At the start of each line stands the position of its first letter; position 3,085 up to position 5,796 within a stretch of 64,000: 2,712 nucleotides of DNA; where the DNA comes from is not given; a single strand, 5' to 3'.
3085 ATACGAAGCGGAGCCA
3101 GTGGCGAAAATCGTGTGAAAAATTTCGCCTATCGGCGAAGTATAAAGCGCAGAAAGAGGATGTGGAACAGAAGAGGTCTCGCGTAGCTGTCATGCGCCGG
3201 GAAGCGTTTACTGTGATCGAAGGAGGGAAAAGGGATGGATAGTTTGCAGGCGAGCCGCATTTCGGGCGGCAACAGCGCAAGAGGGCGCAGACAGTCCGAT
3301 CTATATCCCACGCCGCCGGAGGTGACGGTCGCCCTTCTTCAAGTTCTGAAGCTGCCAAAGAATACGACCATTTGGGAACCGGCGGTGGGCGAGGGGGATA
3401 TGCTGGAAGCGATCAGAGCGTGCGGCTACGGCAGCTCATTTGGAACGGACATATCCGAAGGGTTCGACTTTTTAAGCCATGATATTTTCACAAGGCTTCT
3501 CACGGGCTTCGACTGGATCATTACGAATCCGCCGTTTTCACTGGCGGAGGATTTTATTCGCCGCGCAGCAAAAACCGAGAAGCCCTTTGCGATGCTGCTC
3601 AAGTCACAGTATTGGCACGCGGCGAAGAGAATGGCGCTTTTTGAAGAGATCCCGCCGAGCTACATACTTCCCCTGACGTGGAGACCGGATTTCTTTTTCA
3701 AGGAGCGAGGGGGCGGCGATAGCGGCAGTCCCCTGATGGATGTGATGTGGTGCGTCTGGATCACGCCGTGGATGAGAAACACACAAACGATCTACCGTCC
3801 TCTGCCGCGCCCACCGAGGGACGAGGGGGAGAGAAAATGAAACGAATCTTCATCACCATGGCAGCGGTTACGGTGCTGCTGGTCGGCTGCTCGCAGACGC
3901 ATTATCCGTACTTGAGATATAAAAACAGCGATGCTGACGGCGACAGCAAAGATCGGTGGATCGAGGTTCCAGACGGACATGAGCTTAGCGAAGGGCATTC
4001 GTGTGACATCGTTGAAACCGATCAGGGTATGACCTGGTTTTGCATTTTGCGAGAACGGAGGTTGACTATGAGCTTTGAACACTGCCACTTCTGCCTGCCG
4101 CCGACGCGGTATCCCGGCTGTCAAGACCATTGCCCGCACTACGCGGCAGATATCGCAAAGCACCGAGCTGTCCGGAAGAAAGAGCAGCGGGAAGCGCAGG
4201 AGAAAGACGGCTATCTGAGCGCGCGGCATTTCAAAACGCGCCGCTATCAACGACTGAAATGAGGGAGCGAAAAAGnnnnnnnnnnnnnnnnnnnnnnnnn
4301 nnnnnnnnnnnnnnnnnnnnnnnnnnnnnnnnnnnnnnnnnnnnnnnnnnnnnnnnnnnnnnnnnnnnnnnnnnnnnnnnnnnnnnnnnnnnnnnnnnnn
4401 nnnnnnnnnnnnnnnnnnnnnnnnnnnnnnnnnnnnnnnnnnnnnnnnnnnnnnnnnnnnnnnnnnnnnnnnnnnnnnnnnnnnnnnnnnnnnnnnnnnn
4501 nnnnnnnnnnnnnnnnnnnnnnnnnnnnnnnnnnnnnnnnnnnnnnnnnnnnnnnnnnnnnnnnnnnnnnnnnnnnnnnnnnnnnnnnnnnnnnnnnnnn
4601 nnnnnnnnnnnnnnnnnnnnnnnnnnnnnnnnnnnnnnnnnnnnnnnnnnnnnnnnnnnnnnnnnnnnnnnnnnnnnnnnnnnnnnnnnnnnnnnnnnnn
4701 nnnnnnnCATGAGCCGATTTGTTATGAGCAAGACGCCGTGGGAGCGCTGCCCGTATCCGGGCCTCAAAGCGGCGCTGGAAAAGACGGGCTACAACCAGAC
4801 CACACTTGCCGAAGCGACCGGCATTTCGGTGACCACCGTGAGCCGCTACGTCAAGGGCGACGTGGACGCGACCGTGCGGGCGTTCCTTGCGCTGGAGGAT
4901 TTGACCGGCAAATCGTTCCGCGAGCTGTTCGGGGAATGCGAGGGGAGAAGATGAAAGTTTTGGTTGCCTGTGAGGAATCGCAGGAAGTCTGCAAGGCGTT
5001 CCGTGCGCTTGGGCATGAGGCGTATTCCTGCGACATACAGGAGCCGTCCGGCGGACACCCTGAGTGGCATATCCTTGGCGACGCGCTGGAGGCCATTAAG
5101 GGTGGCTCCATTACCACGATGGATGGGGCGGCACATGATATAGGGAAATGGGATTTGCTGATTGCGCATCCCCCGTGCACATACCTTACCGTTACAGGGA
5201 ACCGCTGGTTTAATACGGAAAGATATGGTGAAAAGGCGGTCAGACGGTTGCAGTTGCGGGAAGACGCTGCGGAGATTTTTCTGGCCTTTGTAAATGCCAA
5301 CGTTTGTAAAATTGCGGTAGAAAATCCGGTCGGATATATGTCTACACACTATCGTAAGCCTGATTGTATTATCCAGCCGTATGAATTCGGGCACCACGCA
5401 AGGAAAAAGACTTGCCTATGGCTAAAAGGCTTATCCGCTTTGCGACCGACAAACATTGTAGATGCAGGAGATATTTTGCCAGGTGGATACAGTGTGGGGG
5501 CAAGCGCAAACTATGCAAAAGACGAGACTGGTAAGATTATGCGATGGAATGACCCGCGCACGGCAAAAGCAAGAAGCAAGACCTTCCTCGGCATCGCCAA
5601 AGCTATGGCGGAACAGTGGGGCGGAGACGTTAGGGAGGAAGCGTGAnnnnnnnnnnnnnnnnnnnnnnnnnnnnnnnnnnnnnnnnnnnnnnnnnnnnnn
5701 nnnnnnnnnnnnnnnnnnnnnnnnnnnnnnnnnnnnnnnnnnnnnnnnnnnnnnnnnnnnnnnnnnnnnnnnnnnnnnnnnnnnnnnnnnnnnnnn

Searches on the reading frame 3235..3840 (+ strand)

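Call 59: search_protein_families(library=phrogs, proteins=[window:3235-3840:+], max_evalue=0.0001)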
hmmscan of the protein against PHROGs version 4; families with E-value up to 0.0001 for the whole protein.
window:3235-3840:+ (201 aa): 5 families
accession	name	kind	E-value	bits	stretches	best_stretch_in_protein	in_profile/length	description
phrog_799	-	other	1.9e-44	153.6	1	10-196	201-385/458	DNA methyltransferase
phrog_9133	-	unknown function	6.2e-09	35.2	1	12-117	725-846/1259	-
phrog_5172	-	unknown function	3.6e-07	30.3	1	19-115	18-121/377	-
phrog_6263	-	other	5.2e-06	26.4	1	22-104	393-484/548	DNA methyltransferase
phrog_2713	-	unknown function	7.4e-05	22.9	0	77-106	277-305/520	-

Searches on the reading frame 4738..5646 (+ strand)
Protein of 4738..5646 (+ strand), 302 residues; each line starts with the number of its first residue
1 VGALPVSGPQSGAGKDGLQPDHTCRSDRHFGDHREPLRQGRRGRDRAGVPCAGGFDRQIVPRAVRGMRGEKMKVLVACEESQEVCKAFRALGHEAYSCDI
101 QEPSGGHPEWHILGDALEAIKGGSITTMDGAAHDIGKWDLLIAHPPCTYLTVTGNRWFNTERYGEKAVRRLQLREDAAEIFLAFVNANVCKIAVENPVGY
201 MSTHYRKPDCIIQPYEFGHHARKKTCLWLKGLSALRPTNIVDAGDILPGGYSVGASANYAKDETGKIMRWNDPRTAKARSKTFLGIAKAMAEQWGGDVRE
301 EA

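Call 59: search_protein_families(library=phrogs, proteins=[window:4738-5646:+], max_evalue=0.0001)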
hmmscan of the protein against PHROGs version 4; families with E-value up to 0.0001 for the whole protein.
window:4738-5646:+ (302 aa): 2 families
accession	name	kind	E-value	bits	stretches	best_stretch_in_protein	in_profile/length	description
phrog_757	-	other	1.5e-65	221.7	1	67-301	10-225/247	DNA methyltransferase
phrog_27471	-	unknown function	2.5e-29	102.3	1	186-295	2-93/93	-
